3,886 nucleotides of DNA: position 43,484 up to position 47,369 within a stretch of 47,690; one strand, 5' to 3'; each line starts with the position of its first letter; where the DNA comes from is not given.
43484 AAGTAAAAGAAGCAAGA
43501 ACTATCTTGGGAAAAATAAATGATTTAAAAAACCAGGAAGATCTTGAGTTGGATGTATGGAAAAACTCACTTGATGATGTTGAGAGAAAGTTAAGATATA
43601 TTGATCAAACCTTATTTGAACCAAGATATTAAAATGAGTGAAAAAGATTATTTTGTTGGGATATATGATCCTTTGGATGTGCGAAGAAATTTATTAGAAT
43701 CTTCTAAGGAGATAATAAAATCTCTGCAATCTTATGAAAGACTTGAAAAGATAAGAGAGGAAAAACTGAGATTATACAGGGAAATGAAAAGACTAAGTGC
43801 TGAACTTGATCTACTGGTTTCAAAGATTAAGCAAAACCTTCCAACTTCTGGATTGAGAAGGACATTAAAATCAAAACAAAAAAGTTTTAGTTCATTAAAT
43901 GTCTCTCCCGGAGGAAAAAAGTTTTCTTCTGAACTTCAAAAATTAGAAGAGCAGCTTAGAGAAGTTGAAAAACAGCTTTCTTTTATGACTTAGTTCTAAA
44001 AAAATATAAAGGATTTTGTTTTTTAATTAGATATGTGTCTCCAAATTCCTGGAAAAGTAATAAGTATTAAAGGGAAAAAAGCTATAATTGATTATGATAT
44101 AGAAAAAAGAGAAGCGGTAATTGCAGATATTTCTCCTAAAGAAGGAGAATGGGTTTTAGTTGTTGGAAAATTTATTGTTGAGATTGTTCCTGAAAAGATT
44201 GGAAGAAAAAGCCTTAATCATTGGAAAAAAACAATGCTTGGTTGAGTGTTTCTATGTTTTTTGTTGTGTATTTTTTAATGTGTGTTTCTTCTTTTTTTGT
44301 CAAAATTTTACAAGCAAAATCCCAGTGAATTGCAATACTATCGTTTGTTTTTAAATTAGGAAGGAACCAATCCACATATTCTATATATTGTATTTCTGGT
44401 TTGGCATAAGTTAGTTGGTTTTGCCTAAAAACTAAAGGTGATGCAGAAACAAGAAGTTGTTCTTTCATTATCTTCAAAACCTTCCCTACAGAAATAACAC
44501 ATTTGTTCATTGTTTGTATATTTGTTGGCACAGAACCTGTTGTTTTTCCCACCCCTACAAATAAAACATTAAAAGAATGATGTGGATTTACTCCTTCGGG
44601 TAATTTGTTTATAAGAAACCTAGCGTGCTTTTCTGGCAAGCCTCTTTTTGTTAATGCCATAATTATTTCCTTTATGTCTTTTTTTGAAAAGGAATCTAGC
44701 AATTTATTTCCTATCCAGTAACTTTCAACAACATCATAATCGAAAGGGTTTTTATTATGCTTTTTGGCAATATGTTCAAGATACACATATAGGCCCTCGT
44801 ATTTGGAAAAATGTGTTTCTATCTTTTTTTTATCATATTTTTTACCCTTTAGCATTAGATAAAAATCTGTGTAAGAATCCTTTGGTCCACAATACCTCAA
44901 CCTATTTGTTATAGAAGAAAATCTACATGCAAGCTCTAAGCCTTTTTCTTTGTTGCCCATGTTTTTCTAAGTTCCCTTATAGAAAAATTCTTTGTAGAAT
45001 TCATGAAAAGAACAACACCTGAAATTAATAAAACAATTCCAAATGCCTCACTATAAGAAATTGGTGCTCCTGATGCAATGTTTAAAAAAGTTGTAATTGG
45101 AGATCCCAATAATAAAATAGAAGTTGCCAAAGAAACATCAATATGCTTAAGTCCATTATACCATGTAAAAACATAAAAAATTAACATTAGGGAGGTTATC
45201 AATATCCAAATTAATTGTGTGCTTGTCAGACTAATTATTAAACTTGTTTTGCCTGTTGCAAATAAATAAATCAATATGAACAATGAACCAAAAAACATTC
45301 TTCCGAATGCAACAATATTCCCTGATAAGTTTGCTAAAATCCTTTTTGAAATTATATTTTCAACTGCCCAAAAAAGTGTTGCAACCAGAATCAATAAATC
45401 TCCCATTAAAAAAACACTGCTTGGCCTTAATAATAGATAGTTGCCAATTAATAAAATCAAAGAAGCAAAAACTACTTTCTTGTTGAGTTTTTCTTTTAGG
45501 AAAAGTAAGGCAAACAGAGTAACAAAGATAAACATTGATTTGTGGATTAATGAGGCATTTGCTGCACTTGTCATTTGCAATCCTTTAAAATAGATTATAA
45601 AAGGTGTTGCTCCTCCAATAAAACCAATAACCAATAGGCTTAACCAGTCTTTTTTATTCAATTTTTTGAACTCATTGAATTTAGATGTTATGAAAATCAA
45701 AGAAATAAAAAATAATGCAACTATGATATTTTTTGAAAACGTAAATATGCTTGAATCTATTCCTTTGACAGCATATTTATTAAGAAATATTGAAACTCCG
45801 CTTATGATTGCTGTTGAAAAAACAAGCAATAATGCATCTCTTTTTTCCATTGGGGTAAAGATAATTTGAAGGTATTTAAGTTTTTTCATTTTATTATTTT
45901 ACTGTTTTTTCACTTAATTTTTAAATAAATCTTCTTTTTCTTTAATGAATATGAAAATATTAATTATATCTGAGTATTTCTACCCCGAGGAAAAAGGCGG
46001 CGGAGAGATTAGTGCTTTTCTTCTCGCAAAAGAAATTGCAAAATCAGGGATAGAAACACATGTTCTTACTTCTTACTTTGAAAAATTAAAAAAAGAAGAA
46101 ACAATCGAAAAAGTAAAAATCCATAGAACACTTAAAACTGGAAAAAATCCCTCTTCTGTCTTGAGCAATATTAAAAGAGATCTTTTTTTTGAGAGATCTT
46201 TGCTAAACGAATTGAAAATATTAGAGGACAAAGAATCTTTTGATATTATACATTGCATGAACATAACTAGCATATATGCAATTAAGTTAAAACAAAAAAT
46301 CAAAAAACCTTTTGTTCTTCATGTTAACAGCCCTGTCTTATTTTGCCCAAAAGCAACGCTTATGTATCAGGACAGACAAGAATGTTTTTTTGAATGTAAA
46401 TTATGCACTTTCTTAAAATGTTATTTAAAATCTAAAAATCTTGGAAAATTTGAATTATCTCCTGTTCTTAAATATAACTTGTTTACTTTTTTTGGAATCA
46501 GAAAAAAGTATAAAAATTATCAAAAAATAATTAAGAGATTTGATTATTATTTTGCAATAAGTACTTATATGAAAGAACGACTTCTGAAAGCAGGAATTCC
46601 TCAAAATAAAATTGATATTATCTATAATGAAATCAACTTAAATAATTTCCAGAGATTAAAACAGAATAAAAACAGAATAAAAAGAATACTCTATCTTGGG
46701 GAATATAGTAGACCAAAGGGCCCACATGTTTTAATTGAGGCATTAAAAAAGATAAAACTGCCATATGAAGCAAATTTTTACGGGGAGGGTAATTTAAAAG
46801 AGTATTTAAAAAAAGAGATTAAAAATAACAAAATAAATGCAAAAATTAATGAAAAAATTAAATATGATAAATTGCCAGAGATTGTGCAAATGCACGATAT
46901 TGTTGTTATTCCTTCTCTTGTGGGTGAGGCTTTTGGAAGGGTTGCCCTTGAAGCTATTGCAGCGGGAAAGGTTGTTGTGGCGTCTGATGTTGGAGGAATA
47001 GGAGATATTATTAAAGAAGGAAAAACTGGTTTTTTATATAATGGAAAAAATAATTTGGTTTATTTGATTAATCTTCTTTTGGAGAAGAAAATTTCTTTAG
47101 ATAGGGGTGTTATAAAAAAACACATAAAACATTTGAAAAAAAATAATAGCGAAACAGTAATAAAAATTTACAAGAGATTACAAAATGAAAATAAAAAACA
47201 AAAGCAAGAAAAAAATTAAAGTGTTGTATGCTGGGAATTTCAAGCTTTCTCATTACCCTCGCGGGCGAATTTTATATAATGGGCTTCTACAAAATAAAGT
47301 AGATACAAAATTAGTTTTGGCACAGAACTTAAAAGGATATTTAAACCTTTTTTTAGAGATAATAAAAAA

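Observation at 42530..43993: Translationally coupled trio of uncharacterised coiled-coil proteins, two sharing a ~66-aa domain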

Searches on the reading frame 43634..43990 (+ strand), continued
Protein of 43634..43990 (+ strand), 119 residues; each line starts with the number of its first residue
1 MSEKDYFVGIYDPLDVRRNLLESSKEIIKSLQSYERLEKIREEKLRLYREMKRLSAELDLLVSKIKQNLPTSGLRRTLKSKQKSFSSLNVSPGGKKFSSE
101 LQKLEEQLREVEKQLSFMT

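Call 85: search_protein_families(library=ncbifam, proteins=[L030:6346-6936:-, L047:3426-4046:-, L027:4862-5461:-], max_evalue=1)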
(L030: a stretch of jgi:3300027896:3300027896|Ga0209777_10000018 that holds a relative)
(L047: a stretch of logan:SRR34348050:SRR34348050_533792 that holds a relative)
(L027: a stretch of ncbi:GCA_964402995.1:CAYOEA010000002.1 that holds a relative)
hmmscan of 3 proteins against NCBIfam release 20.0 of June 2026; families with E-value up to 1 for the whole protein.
L030:6346-6936:- (196 aa): 0 families

L047:3426-4046:- (206 aa): 2 families
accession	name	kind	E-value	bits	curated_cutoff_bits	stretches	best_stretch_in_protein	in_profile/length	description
TIGR04543.1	ketoArg_3Met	equivalog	0.0012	18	425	1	142-203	17-79/336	2-ketoarginine methyltransferase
TIGR02716.1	C20_methyl_CrtF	equivalog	0.0022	17.1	276.1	1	156-202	17-63/306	bacteriochlorophyllide d C-20 methyltransferase BchU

L027:4862-5461:- (199 aa): 1 family
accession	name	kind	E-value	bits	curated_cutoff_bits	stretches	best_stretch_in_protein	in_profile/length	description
TIGR00829.1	FRU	subfamily_domain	0.23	11.8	76.85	0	121-168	27-73/85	fructose PTS transporter subunit IIB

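Call 100: search_solved_structures(query=A9, max_evalue=1)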
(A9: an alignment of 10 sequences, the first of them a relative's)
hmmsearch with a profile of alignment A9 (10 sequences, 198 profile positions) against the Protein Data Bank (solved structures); distinct sequences matched with E-value up to 1: 19.
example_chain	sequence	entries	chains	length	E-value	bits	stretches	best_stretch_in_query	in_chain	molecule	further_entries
2p4w_A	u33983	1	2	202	0.014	18.1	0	146-191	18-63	Transcriptional regulatory protein arsR family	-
5c17_A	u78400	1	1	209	0.032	17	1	136-192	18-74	MerB2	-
3pqj_A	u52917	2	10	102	0.036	16.8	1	130-190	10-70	Biofilm growth-associated repressor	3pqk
4y66_A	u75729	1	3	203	0.074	15.7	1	139-188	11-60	Mnd1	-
4bwd_A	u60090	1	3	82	0.15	14.8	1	93-147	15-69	SHORT COILED-COIL PROTEIN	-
7ueb_E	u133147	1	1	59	0.16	14.6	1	147-193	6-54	PscE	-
5d55_A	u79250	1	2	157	0.18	14.5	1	29-85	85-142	HdaB,HdaA (Adhesin), HUS-associated diffuse adherence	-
2l54_A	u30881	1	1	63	0.3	13.8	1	155-190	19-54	Double-stranded RNA-specific adenosine deaminase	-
5zu1_A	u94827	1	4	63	0.3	13.8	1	155-190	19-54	Double-stranded RNA-specific adenosine deaminase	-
4hhe_A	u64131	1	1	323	0.34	13.6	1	34-105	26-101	Quinolinate synthase A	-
2acj_A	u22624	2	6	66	0.35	13.6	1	155-190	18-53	Double-stranded RNA-specific adenosine deaminase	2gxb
3irq_D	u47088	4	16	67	0.35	13.5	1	155-190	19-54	Double-stranded RNA-specific adenosine deaminase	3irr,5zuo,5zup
1qgp_A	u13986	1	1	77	0.37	13.5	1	154-190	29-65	PROTEIN (DOUBLE STRANDED RNA ADENOSINE DEAMINASE)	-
3dp7_A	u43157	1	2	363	0.39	13.4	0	140-196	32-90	SAM-dependent methyltransferase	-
8gbd_A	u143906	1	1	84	0.5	13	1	155-190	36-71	Double-stranded RNA-specific adenosine deaminase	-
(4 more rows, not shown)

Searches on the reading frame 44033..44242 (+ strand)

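Call 4: search_protein_families(library=pfam, proteins=[window:44033-44242:+], max_evalue=1)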
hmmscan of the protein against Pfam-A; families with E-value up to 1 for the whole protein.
window:44033-44242:+ (70 aa): 3 families
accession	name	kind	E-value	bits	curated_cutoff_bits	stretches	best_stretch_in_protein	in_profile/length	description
PF01455.23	HupF_HypC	-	3.5e-11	43.5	28.5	1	1-63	1-64/65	HupF/HypC family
PF20297.4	MSSS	-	0.005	16.9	26.8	0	7-19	14-28/42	MutS2 and Smr-associated SH3 domain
PF24433.1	DUF7556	-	0.26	11.2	27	1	19-34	21-36/56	Family of unknown function (DUF7556)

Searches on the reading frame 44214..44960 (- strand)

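Call 4: search_protein_families(library=pfam, proteins=[window:44214-44960:-], max_evalue=1)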
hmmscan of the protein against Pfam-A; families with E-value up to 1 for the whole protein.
window:44214-44960:- (248 aa): 2 families
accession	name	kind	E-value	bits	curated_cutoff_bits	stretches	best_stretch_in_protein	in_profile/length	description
PF19927.4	DUF6390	-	1.3e-38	133.3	25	1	4-243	2-241/244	Family of unknown function (DUF6390)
PF15158.11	TMEM249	-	0.013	15.7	25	1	33-77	129-173/184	Cation channel sperm-associated auxiliary subunit TMEM249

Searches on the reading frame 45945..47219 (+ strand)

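Call 31: search_protein_families(library=pfam, proteins=[window:45945-47219:+], max_evalue=0.001)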
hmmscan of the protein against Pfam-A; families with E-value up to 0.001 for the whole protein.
window:45945-47219:+ (424 aa): 7 families
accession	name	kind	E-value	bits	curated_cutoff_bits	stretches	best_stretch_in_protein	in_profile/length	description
PF00534.26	Glycos_transf_1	-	8.6e-28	97.4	26.4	1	243-384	13-160/172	Glycosyl transferases group 1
PF13692.12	Glyco_trans_1_4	-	2.7e-22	80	27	1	246-368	2-127/142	Glycosyl transferases group 1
PF13439.12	Glyco_transf_4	-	1.3e-15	58.3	28.5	1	18-233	2-169/170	Glycosyltransferase Family 4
PF13477.12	Glyco_trans_4_2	-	0.00025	21.7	23.4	1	27-128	16-107/139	Glycosyl transferase 4-like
PF13579.12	Glyco_trans_4_4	-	0.00035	21.4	29.7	0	18-128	1-102/158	Glycosyl transferase 4-like domain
PF20706.3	GT4-conflict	-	0.00051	19.6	26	1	314-359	279-323/385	Family 4 Glycosyltransferase in conflict systems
PF13524.12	Glyco_trans_1_2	-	0.00089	19.7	25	0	263-381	5-114/144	Glycosyl transferase-like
